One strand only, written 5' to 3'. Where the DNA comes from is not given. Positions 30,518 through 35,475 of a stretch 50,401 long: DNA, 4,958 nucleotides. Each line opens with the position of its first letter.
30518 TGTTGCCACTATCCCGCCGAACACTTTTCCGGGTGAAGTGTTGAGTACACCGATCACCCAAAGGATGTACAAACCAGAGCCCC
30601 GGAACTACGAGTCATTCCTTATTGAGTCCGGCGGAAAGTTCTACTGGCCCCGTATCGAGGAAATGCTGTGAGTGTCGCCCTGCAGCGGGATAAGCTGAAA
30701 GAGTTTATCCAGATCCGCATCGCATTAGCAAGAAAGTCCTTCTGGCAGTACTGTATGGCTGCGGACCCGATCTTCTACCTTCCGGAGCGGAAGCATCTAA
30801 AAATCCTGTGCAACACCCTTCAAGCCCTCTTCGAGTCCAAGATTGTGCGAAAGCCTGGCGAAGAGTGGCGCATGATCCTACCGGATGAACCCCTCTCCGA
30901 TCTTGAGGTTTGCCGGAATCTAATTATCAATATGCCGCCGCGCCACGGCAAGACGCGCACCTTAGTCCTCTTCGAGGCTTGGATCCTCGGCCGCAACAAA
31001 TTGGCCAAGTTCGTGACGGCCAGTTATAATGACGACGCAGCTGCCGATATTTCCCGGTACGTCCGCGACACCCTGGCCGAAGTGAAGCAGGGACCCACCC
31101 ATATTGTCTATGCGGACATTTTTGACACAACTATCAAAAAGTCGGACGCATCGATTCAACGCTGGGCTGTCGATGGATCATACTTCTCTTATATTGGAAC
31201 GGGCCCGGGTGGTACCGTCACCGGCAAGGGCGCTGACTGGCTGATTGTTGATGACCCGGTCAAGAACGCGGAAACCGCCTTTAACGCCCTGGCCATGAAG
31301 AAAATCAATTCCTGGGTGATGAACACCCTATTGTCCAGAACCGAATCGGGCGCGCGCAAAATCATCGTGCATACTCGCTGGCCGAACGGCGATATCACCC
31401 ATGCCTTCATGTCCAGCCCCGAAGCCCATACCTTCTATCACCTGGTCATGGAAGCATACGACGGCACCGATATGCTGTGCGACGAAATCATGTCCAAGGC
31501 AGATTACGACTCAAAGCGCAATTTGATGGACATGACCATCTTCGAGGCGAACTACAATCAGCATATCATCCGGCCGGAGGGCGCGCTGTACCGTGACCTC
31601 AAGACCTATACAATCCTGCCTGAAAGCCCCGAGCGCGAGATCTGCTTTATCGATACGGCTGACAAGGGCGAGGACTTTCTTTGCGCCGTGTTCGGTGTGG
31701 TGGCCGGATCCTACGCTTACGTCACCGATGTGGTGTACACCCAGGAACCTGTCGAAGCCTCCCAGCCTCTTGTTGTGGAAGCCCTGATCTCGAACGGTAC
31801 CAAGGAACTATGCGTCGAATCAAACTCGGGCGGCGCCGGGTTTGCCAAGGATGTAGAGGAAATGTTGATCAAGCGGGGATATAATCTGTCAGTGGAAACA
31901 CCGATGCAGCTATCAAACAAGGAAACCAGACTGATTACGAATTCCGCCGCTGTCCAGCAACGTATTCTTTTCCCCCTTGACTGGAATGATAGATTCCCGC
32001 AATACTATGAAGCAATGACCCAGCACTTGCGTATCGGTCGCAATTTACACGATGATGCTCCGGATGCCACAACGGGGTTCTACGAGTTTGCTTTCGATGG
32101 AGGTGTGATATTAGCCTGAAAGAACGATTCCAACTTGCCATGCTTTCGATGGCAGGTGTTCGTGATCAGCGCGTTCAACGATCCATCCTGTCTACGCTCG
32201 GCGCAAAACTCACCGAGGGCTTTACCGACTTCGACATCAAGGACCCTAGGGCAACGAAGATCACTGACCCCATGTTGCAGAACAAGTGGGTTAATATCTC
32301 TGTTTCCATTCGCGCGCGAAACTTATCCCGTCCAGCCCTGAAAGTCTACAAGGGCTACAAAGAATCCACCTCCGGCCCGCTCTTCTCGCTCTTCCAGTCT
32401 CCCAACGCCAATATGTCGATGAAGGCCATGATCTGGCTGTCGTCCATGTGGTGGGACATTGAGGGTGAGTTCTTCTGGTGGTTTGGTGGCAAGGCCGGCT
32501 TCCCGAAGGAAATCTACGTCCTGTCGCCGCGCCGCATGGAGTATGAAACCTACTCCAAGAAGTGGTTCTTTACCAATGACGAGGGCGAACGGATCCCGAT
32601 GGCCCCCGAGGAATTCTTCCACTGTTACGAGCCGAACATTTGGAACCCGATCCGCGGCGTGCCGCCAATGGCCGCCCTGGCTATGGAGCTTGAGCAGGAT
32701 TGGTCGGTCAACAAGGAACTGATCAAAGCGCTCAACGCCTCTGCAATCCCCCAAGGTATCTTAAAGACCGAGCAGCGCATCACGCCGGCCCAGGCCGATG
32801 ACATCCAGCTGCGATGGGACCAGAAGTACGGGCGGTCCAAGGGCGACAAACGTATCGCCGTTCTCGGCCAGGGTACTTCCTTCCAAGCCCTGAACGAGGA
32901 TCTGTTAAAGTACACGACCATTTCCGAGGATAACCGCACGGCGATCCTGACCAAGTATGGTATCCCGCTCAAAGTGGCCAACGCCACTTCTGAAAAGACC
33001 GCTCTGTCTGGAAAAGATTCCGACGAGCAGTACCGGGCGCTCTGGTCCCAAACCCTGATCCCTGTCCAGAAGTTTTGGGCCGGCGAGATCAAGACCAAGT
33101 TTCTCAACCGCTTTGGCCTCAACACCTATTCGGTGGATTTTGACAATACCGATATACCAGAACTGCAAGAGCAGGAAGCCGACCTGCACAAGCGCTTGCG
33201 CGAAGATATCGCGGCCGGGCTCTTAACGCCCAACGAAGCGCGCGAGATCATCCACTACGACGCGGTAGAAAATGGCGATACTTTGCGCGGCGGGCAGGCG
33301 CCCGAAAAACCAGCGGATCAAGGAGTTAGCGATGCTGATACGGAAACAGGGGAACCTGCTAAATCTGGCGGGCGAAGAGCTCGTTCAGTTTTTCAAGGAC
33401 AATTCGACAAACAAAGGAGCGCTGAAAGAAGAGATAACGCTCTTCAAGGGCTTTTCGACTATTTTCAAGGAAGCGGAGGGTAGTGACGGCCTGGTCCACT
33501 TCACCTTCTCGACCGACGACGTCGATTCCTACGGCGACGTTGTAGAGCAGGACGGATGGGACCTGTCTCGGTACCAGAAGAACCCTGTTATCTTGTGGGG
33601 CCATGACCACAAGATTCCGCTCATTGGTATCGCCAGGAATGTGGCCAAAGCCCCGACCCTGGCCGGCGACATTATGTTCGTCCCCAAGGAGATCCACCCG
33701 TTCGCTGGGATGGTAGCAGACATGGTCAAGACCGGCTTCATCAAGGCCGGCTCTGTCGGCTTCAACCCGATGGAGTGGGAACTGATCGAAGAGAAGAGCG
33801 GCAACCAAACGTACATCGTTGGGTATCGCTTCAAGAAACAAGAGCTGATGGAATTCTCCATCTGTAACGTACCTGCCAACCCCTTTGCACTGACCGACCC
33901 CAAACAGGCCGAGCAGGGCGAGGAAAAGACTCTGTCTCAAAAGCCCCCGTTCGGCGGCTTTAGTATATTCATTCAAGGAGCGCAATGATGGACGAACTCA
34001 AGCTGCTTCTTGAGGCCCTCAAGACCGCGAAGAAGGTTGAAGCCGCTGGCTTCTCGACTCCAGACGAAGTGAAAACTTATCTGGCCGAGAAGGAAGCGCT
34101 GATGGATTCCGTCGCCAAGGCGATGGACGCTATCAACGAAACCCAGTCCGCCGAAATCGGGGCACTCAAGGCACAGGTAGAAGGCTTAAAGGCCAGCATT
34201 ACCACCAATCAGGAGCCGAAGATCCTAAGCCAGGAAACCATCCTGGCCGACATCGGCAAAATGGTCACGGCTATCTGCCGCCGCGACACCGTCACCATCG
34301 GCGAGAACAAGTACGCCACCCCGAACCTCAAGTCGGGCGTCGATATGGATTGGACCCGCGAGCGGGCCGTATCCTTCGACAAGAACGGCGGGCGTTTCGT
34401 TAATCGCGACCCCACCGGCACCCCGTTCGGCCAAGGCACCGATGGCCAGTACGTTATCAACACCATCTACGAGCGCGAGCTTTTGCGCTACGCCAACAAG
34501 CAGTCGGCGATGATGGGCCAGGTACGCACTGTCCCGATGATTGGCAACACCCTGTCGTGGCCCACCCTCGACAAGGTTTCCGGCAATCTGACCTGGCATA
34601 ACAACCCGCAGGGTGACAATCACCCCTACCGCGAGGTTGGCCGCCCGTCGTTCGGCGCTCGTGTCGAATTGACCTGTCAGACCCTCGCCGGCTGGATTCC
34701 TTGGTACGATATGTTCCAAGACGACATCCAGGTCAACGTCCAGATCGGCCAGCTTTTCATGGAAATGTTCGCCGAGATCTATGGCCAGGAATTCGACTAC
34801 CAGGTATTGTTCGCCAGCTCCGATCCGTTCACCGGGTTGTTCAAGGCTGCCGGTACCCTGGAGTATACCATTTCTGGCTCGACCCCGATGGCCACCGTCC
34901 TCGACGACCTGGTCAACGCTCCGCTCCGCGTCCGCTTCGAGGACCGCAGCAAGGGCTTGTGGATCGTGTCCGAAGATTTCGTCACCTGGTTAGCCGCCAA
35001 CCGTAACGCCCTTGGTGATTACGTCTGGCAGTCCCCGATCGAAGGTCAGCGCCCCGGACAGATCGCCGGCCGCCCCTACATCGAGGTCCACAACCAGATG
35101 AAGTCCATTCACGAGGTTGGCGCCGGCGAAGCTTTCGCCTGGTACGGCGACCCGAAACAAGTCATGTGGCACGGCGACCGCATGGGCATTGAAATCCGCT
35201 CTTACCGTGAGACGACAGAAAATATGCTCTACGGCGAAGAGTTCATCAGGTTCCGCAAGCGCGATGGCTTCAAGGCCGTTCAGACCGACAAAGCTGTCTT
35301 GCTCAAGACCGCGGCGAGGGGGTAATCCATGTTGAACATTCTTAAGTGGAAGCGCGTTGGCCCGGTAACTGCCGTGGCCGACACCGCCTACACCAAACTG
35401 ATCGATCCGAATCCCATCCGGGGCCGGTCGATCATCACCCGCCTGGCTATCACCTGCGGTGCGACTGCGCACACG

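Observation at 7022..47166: An 18-bp perfect palindrome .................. occurs 10 times, each at the head of a gene or operon, on both gene blocks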

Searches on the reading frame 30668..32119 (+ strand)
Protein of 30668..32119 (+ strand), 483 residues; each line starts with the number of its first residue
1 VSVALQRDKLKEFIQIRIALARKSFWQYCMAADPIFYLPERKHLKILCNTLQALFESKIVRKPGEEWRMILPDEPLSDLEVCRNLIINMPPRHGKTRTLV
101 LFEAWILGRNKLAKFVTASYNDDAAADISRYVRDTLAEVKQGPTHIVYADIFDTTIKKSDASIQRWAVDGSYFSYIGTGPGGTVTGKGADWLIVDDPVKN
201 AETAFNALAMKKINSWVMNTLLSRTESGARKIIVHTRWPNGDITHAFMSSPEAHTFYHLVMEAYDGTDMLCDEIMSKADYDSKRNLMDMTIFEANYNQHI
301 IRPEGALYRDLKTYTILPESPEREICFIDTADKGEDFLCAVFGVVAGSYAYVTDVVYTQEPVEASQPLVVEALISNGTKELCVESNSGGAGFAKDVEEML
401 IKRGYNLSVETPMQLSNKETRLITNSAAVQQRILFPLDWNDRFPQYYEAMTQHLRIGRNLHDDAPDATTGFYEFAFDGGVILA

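Call 9: search_dna_similar(query=window:30668-32119:+, collection=phages, mode=protein, max_rows=15)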
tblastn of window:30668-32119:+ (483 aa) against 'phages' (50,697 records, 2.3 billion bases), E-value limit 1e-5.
Records with a match: 1063; places in all: 1065; records where one place covers at least 80% of the query: 159.
Best place of each record, by identity: <60% 1063.
By first word of the organism name: Mycobacterium 451; Microbacterium 176; Acinetobacter 47; Klebsiella 41; Bacteriophage 40; Lactococcus 40; Streptococcus 33; Bacteroides 31; Gordonia 25; Caulobacter 20; and 56 more.
By host as written in the record: Mycobacterium smegmatis mc2 155 316; Microbacterium foliorum NRRL B-24224 SEA 86; Mycobacterium smegmatis mc#155 75; Microbacterium foliorum NRRL B-24224 72; - 58; Klebsiella pneumoniae 23; Acinetobacter baumannii 18; Streptococcus thermophilus 14; and 195 more.
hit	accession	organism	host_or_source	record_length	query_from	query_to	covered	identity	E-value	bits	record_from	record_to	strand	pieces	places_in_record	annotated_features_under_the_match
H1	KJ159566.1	Geobacillus phage GBK2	Geobacillus kaustophilus ATCC 8005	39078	1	473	98%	41.8%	4e-108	358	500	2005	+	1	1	terminase large subunit | terminase small subunit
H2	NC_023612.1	Geobacillus phage GBK2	Geobacillus kaustophilus ATCC 8005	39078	1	473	98%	41.8%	4e-108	358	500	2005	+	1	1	terminase large subunit | terminase small subunit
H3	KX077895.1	Streptococcus phage phiZJ20091101-4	Streptococcus suis ZJ20091101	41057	15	473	95%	40.1%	1e-86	296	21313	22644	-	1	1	terminase large subunit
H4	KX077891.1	Streptococcus phage phiJH1301-1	Streptococcus suis JH1301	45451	15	473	95%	40.1%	6e-82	282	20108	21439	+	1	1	terminase large subunit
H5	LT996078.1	Bacteriophage sp.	-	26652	17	473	95%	40.2%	2e-82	283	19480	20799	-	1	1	record has no annotation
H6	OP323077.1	Lactococcus phage D6890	Lactococcus cremoris DGCC6073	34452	17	473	95%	40.1%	1e-82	284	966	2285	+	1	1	terminase-like family protein | hypothetical protein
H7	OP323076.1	Lactococcus phage D4840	Lactococcus cremoris DGCC6073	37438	17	473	95%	40.1%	3e-82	283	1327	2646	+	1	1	terminase-like family protein | hypothetical protein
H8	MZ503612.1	Fusobacterium phage FNU_1P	Fusobacterium nucleatum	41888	3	478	99%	38.4%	6e-88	300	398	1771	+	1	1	terminase large subunit | terminase small subunit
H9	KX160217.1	Lactococcus phage 98203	Lactococcus lactis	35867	17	473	95%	39.9%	2e-83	287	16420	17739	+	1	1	large terminase subunit | small subunit terminase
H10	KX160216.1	Lactococcus phage 98202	Lactococcus lactis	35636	17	473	95%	39.9%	1e-82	285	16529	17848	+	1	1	large terminase subunit | small subunit terminase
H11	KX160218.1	Lactococcus phage 98204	Lactococcus lactis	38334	17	473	95%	39.9%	1e-82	285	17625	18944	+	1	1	large terminase subunit | small subunit terminase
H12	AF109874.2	Lactococcus phage Tuc2009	-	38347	17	473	95%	39.9%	1e-82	284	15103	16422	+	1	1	unknown | small sub-unit terminase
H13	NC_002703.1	Lactococcus phage Tuc2009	Lactococcus lactis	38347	17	473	95%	39.9%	1e-82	284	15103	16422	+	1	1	terminase large subunit | terminase small subunit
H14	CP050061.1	Lactococcus phage Bacchus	Lactococcus garvieae strain Bacchus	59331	17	473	93%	40.4%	1e-73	301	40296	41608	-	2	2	record has no annotation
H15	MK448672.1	Streptococcus phage Javan117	Streptococcus dysgalactiae ASDSE_99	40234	17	473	95%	39.8%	7e-91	308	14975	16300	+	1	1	terminase large subunit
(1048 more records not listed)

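Call 30: find_encoding_contigs(protein=window:30668-32119:+, flank=10000, max_places=6)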
Protein window:30668-32119:+ (483 aa): 1 contig read that carries it; 1 place shown.
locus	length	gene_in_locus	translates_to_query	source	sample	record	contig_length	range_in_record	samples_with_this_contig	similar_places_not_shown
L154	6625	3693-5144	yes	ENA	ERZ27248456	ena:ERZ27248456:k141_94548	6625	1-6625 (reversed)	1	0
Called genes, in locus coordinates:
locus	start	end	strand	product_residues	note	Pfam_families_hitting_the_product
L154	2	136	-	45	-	?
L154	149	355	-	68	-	-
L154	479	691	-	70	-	-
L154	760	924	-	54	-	-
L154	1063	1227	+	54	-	-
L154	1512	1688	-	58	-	-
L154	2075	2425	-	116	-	-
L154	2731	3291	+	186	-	-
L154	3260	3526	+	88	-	-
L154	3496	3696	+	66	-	-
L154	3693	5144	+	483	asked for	PF22530:Terminase-T7_RNaseH-like (weak)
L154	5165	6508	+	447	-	PF04860:Phage_portal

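Call 31: find_related_loci(query=window:30668-32119:+, collection=viral_contigs, flank=10000)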
Query window:30668-32119:+ (483 aa) in viral_contigs; peptide patterns used: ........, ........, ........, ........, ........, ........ (x = any residue, [..] = any of these).
6 stretches matched a pattern; 4 encode a relative of the query (tblastn E <= 1e-3); 4 distinct loci.
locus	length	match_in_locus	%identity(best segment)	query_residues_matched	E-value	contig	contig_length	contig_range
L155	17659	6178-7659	63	3-483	0e+0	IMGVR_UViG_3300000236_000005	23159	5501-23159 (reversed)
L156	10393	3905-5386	62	3-483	0e+0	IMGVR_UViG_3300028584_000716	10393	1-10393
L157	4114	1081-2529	42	8-482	1e-120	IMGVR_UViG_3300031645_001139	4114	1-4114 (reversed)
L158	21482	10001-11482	63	3-483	0e+0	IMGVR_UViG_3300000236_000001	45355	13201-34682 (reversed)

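Call 44: find_related_loci(query=A2, collection=viral_contigs, flank=10000)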
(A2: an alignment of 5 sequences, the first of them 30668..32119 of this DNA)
Query A2 (483 aa) in viral_contigs; peptide patterns used: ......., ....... (x = any residue, [..] = any of these).
454 stretches matched a pattern; 373 encode a relative of the query (tblastn E <= 1e-3); the best 80 are kept; 79 distinct loci.
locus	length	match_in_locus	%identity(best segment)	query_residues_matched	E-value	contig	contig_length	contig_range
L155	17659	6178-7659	63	3-483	0e+0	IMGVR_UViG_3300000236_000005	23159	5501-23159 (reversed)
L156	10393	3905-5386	62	3-483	0e+0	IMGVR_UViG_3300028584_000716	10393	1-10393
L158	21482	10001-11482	63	3-483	0e+0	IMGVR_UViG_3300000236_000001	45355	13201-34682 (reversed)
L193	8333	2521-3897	45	1-473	1e-133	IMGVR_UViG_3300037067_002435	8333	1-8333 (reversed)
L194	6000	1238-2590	46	17-478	1e-127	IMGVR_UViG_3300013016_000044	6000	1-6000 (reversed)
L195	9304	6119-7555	42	8-482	1e-126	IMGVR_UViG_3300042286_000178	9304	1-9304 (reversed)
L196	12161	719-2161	42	8-482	2e-126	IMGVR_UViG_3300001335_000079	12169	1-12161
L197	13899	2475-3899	42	5-483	2e-123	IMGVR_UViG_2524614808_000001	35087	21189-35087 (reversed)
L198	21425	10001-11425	43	15-473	9e-123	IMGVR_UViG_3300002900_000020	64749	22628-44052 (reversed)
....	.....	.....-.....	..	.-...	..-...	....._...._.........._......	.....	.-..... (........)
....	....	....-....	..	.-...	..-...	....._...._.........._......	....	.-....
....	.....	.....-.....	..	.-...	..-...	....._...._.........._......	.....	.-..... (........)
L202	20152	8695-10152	40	3-474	2e-118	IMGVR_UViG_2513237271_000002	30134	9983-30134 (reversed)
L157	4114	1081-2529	42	8-482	2e-119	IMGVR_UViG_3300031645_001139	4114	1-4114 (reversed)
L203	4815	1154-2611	42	18-480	2e-116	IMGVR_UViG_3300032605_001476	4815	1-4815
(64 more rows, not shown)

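Call 47: find_related_loci(query=A2, collection=genome_contigs, flank=10000)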
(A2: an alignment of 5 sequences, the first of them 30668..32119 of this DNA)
Query A2 (483 aa) in genome_contigs; peptide patterns used: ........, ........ (x = any residue, [..] = any of these).
115 stretches matched a pattern; 41 encode a relative of the query (tblastn E <= 1e-3); 41 distinct loci.
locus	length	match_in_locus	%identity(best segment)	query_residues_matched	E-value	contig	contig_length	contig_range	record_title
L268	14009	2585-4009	42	5-483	1e-123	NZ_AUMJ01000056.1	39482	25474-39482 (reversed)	Aneurinibacillus terranovensis DSM 18919 H525DRAFT_scaffold00038.38_C, whole genome shotgun sequence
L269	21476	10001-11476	42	5-473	2e-120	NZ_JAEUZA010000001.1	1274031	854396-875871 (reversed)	Alkalicoccobacillus gibsonii strain KCCM 41407 NODE_1_length_1274031_cov_242.142628, whole genome shotgun sequence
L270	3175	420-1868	42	8-482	1e-121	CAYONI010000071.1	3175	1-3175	MAG TPA_asm: uncultured Methanosarcinales archaeon isolate SRP191223_co1_272 genome assembly, contig: NODE_50237_length_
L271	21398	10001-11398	38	1-480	2e-93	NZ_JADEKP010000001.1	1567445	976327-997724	Clostridium chrysemydis strain PT Seq1, whole genome shotgun sequence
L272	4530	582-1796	28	83-482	1e-30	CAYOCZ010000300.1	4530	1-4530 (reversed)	MAG TPA_asm: uncultured bacterium isolate binchicken_co332_72 genome assembly, contig: NODE_7620_length_4530_cov_6.73497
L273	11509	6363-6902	38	64-244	4e-28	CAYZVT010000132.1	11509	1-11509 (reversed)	MAG TPA_asm: uncultured Pirellulales bacterium isolate SRP263527_co1_258 genome assembly, contig: NODE_4885_length_11509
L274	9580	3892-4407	34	42-243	2e-26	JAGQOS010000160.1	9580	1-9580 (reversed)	MAG: Planctomycetales bacterium isolate HKST-UBA20 NODE_160_length_9580_cov_2.903609, whole genome shotgun sequence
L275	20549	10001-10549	35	60-243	1e-23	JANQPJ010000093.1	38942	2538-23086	MAG: Pirellulales bacterium isolate IP29b_bin.16 k99_2262989, whole genome shotgun sequence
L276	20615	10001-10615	28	14-249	2e-23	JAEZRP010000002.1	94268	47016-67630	MAG: Bacillota bacterium isolate OH_PDB_191 k127_1565625, whole genome shotgun sequence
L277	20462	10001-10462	36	83-243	3e-23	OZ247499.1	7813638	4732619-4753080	MAG: Pirellulaceae bacterium isolate 828c6eb6-e98b-456e-8040-4ab2280a49ec genome assembly, chromosome: 1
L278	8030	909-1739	30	85-356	4e-23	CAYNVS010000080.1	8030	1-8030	MAG TPA_asm: uncultured Myxococcales bacterium isolate binchicken_co20_60 genome assembly, contig: NODE_16093_length_803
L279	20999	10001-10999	25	6-356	8e-23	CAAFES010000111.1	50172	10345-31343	MAG TPA_asm: Clostridia bacterium, isolate HGM11386, WGS project CAAFES010000000 data, contig: SRS104400_73_k99_117591,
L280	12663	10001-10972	25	86-400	2e-22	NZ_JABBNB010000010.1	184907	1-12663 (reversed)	Gordonia asplenii strain TBRC 11910 10, whole genome shotgun sequence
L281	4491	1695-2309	29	12-244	2e-22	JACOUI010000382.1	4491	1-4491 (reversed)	MAG: Planctomycetia bacterium isolate NC_groundwater_66_Pr7_S-0.65um_66_19 FFV18_Sp65_scaffold_829471, whole genome shot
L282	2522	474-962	30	84-254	3e-22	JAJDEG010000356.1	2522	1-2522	MAG: Planctomycetota bacterium isolate OFTM264 OFTM264_355, whole genome shotgun sequence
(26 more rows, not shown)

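Call 48: find_related_loci(query=A2, collection=metagenome_contigs, flank=10000)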
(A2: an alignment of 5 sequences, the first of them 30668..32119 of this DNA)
Query A2 (483 aa) in metagenome_contigs; peptide patterns used: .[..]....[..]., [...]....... (x = any residue, [..] = any of these).
600 stretches matched a pattern (row limit reached: there are more); 474 encode a relative of the query (tblastn E <= 1e-3); the best 80 are kept; 80 distinct loci.
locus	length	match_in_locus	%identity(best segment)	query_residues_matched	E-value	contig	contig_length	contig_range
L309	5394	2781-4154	40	15-473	3e-117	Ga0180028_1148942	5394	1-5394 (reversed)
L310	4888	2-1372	40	16-473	4e-117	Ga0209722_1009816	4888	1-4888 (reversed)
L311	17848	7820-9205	39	3-473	5e-116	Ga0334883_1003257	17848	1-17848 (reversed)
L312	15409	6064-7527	39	6-473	2e-115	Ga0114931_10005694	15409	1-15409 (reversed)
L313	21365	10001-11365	40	18-473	1e-113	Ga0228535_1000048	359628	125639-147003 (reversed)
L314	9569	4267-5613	42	17-480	3e-111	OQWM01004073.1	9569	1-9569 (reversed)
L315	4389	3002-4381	39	3-478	9e-112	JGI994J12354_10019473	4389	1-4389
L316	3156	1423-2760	41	17-473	4e-113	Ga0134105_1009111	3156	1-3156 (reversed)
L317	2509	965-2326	42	16-478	5e-115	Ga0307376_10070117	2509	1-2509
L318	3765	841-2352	39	18-475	4e-110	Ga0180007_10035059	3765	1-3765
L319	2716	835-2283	38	3-477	7e-112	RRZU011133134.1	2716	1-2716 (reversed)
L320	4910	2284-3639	41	17-479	2e-107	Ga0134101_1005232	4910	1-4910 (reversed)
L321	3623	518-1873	41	17-479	5e-109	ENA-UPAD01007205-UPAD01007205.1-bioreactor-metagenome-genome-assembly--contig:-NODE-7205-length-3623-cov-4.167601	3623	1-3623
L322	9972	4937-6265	38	21-470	1e-106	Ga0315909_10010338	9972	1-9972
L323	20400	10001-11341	41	17-473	1e-106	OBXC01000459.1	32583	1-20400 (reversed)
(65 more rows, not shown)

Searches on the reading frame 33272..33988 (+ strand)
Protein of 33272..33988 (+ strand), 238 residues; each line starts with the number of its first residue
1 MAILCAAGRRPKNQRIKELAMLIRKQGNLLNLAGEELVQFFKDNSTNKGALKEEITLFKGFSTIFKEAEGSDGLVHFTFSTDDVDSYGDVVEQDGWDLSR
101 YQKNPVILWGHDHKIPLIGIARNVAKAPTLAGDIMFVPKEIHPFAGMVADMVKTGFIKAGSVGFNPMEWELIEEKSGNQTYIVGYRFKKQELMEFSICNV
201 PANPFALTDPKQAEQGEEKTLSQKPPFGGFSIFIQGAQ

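Call 107: search_protein_families(library=pfam, max_evalue=0.01, proteins=[window:33272-33988:+])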
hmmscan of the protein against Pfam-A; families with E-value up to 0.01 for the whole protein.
window:33272-33988:+ (238 aa): 1 family
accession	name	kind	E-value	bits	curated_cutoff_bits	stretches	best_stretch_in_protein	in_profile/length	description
PF04586.22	Peptidase_S78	-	5e-06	27.2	21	1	85-209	31-153/165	Caudovirus prohead serine protease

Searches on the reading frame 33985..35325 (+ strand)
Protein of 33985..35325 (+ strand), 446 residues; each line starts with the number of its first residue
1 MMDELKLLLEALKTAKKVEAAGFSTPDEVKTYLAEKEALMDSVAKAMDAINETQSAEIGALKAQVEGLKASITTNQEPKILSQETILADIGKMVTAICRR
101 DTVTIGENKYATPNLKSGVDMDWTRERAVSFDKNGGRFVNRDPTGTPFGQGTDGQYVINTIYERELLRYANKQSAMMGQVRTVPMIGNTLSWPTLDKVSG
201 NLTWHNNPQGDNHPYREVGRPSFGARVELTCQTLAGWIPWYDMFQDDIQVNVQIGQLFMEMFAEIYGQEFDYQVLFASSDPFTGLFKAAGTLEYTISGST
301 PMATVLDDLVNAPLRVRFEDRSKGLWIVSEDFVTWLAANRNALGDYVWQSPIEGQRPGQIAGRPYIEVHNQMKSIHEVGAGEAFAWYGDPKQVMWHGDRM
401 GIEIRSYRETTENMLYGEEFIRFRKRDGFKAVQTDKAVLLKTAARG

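Call 60: search_protein_families(library=phrogs, max_evalue=0.001, proteins=[window:33985-35325:+])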
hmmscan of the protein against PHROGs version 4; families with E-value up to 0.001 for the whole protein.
window:33985-35325:+ (446 aa): 2 families
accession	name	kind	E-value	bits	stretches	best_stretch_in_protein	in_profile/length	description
phrog_10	-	head and packaging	3.5e-30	106.6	1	1-444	261-637/752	major head protein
phrog_15928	-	head and packaging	6.7e-08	33.7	1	303-438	48-174/185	major head protein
